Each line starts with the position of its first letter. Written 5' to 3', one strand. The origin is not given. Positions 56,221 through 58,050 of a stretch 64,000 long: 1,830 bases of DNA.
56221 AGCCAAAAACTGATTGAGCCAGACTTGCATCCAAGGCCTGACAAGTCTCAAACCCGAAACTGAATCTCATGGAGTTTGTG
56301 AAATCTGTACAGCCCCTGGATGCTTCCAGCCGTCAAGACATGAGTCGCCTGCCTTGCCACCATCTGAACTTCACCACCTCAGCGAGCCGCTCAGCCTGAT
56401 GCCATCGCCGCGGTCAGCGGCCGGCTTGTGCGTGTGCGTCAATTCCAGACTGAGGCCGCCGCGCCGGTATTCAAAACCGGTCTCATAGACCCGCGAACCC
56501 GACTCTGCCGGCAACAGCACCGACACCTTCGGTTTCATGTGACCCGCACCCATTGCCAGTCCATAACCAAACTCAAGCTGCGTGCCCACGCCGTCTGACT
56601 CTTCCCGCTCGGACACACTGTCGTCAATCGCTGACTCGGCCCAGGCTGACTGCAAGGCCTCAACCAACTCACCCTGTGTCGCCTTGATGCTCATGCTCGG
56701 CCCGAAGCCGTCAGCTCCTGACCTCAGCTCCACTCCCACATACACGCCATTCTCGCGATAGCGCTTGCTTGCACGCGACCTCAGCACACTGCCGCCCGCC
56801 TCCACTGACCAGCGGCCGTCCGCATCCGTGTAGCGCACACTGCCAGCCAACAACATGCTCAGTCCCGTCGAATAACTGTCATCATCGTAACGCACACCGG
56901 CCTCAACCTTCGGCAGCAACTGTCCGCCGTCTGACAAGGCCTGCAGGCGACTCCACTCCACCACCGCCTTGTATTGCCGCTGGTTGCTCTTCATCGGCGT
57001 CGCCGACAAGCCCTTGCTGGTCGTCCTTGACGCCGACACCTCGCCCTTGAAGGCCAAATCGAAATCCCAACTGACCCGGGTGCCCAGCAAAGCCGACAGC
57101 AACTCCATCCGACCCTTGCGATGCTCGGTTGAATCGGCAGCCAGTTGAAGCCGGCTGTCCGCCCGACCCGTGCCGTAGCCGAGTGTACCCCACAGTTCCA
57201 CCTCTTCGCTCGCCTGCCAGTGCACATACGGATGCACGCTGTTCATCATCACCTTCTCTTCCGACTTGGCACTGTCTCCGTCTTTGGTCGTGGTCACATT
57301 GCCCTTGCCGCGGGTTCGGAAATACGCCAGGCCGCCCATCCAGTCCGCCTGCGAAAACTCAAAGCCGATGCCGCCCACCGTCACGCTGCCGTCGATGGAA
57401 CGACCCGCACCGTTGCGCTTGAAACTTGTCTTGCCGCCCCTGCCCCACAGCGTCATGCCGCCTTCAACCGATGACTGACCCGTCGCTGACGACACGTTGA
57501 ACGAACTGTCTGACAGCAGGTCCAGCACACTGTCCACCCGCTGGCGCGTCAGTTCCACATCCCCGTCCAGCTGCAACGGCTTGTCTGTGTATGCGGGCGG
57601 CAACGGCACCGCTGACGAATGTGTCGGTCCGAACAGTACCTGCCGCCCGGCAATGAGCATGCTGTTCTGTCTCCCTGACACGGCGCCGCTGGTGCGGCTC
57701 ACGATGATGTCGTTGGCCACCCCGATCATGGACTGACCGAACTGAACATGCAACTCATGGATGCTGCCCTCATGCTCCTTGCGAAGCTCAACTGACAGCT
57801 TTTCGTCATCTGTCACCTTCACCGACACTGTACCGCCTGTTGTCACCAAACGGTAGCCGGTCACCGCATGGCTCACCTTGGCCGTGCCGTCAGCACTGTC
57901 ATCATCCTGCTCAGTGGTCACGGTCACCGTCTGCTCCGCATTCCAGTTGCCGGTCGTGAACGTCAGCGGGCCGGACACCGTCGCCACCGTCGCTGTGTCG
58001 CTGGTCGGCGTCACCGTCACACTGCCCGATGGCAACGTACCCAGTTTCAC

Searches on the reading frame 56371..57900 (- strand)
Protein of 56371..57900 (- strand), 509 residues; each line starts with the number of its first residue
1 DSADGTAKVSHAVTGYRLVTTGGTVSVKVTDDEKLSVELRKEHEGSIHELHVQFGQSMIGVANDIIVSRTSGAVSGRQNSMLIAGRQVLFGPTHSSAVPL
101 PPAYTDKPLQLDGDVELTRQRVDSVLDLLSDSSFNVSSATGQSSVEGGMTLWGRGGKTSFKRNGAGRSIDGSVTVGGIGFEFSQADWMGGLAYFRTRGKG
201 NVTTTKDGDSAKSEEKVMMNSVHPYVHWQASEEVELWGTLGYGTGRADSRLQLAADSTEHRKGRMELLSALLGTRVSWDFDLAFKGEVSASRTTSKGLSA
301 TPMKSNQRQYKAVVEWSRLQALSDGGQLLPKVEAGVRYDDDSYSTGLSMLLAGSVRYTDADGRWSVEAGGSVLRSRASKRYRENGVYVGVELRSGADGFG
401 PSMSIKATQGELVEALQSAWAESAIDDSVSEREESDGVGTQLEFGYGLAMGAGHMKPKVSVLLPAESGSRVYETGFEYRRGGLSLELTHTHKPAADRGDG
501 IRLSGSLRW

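Call 15: find_related_loci(query=window:56371-57900:-, collection=genome_contigs, flank=10000)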
Query window:56371-57900:- (509 aa) in genome_contigs; peptide patterns used: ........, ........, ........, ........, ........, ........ (x = any residue, [..] = any of these).
71 stretches matched a pattern; 4 encode a relative of the query (tblastn E <= 1e-3); 4 distinct loci.
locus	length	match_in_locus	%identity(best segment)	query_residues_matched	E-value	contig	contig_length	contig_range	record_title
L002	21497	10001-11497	63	1-509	0e+0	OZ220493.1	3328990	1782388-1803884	MAG: Arenicellales bacterium isolate 47beb661-ae7e-4fa4-8a93-5fda29c9c754 genome assembly, chromosome: 1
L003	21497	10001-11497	63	1-509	0e+0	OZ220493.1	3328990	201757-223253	MAG: Arenicellales bacterium isolate 47beb661-ae7e-4fa4-8a93-5fda29c9c754 genome assembly, chromosome: 1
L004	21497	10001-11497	63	1-509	0e+0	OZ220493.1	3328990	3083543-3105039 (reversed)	MAG: Arenicellales bacterium isolate 47beb661-ae7e-4fa4-8a93-5fda29c9c754 genome assembly, chromosome: 1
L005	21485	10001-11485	63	5-509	0e+0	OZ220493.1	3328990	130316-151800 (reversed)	MAG: Arenicellales bacterium isolate 47beb661-ae7e-4fa4-8a93-5fda29c9c754 genome assembly, chromosome: 1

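Call 26: search_protein_families(library=pfam, proteins=[window:56371-57750:-], max_evalue=10)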
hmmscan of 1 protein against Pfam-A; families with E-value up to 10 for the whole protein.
window:56371-57750:- (459 aa): 1 family
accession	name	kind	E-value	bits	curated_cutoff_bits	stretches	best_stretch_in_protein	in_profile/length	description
PF02013.21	CBM_10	-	0.32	11.9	23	1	305-318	17-30/36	Cellulose or protein binding domain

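Call 35: search_solved_structures(query=A2, max_evalue=1)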
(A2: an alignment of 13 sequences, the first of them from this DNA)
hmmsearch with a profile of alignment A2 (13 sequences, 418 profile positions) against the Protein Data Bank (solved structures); distinct sequences matched with E-value up to 1: 0.

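Call 36: search_protein_families(library=pfam, alignment_id=A2, max_evalue=0.01)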
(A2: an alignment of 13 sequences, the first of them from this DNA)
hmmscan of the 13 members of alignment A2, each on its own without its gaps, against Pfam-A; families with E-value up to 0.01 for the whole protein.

A. member 1, seq(415 aa): 0 families

B. families by the number of members that match (of 13 scanned): 1 family
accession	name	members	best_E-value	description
PF03797.25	Autotransporter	10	1.7e-13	Autotransporter beta-domain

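Call 47: predict_structure(alignment_id=A2)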
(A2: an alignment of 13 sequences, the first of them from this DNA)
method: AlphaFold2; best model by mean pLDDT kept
length: 415 residues; sequences in the alignment: 13
mean_pLDDT: 72.5   pTM: 0.68
mean pLDDT of the five models: 72.5, 72.3, 71.4, 70.9, 68.8
residues with pLDDT >= 90: 82; 70-90: 200; 50-70: 62; < 50: 71
segments of 3 or more residues with pLDDT < 50: 1-34, 36-38, 46-51, 318-342
pLDDT, mean of each block of 10 residues (from residue 1): 28 29 30 49 47 68 64 73 82 89 85 81 91 91 92 85 82 92 92 90 76 89 94 93 83 86 89 85 65 81 74 65 34 31 62 71 75 69 77 76 66 54
secondary structure, 60 per line:
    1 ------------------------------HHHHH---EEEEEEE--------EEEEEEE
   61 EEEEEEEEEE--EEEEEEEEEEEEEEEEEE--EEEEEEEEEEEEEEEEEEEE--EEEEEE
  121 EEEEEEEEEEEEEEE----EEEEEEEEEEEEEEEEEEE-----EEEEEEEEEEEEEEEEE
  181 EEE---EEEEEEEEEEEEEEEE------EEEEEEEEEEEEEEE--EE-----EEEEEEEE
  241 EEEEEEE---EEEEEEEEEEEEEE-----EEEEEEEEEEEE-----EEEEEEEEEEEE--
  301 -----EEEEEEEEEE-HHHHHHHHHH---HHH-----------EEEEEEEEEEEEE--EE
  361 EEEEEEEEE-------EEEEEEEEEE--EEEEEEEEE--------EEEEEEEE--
elements in order: H31-35 E39-45 E54-70 E73-90 E93-112 E115-135 E140-158 E164-183 E187-202 E209-223 E233-247 E251-264 E270-281 E287-298 E306-315 H317-326 E344-356 E359-369 E377-386 E389-397 E406-413

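Call 51: fold_search(model_id=the predicted structure, library=pdb)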
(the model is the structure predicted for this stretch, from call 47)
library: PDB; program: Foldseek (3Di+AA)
matches with E <= 10: 856; with E <= 0.001: 113
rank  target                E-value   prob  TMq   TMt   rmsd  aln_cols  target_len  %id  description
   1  9rpt_A                2.9e-06  1.00  0.27  0.21  21.2       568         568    7  Cryo-EM structure of the open state of Shigella flexneri LptDE bound by the RBP of Oekolampad phage (released 2025-12-10)
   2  9i93_A                3.8e-06  1.00  0.27  0.22  20.8       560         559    9  Cryo-EM structure of Shigella flexneri LptDE bound by a Bicyclic peptide molecule (Compound 2) (released 2025-10-15)
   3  3qq2_C                4.0e-06  1.00  0.37  0.55   6.4       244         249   18  Crystal Structure of the Beta Domain of the Bordetella Autotransporter Brka (released 2011-04-13)
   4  5nec_B                6.3e-06  1.00  0.43  0.30  12.2       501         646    8  Crystal structure of the siderophore receptor PiuD from Pseudomonas aeruginosa (released 2018-02-07)
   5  4epa                  7.7e-06  1.00  0.46  0.33  10.4       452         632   11  The crystal structure of the ferric yersiniabactin uptake receptor FyuA from Yersinia pestis (released 2012-06-20)
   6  5iv8_A                8.5e-06  1.00  0.27  0.22  21.1       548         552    8  The LPS Transporter LptDE from Klebsiella pneumoniae, core complex (released 2016-05-18)
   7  9q8n_A                9.0e-06  1.00  0.28  0.23  20.4       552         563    8  Cryo-EM structure of Shigella flexneri LptDE bound by a Bicyclic peptide molecule (Compound 16) (released 2025-10-15)
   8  9fz5_A                9.0e-06  1.00  0.26  0.17  18.3       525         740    8  Cryo-EM structure of LptDE-YedD complex from Escherichia Coli (released 2025-04-09)
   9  9i92_A                9.4e-06  1.00  0.28  0.23  20.3       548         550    9  Cryo-EM structure of Shigella flexneri LptDE bound by a Bicyclic peptide molecule (Compound 1) (released 2025-10-15)
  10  5nec_A                1.0e-05  1.00  0.44  0.31  11.9       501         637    9  Crystal structure of the siderophore receptor PiuD from Pseudomonas aeruginosa (released 2018-02-07)
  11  5ixm_A                1.0e-05  1.00  0.27  0.23  19.5       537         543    7  The LPS Transporter LptDE from Yersinia pestis, core complex (released 2016-05-18)
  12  9i98_A                1.0e-05  1.00  0.24  0.20  21.2       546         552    9  Cryo-EM structure of Shigella flexneri LptDE bound by a Bicyclic peptide molecule (Compound 13) (released 2025-10-15)
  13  9i95_A                1.1e-05  1.00  0.24  0.20  21.3       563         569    9  Cryo-EM structure of Shigella flexneri LptDE bound by a Bicyclic peptide molecule (Compound 4) (released 2025-10-15)
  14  3qq2_B                1.2e-05  1.00  0.36  0.54   6.4       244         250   16  Crystal Structure of the Beta Domain of the Bordetella Autotransporter Brka (released 2011-04-13)
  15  5ixm_G                1.2e-05  1.00  0.27  0.22  19.9       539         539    8  The LPS Transporter LptDE from Yersinia pestis, core complex (released 2016-05-18)
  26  3qq2_A                3.2e-05  1.00  0.36  0.55   6.4       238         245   15  Crystal Structure of the Beta Domain of the Bordetella Autotransporter Brka (released 2011-04-13)
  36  3aeh_A                6.9e-05  1.00  0.38  0.53   7.2       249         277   10  Integral membrane domain of autotransporter Hbp (released 2010-07-07)
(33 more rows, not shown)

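Call 55: search_protein_families(library=pfam, proteins=[L005:2437-5196:-], max_evalue=0.01)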
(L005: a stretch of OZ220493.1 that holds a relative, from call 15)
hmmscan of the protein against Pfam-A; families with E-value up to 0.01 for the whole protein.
L005:2437-5196:- (919 aa): 2 families
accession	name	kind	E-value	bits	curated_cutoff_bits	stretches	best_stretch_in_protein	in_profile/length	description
PF04851.21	ResIII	-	4.6e-09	36.8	22.5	1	30-277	4-163/164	Type III restriction enzyme, res subunit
PF19778.5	RE_endonuc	-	2.3e-05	24.6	23.4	1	787-863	7-77/108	Endonuclease domain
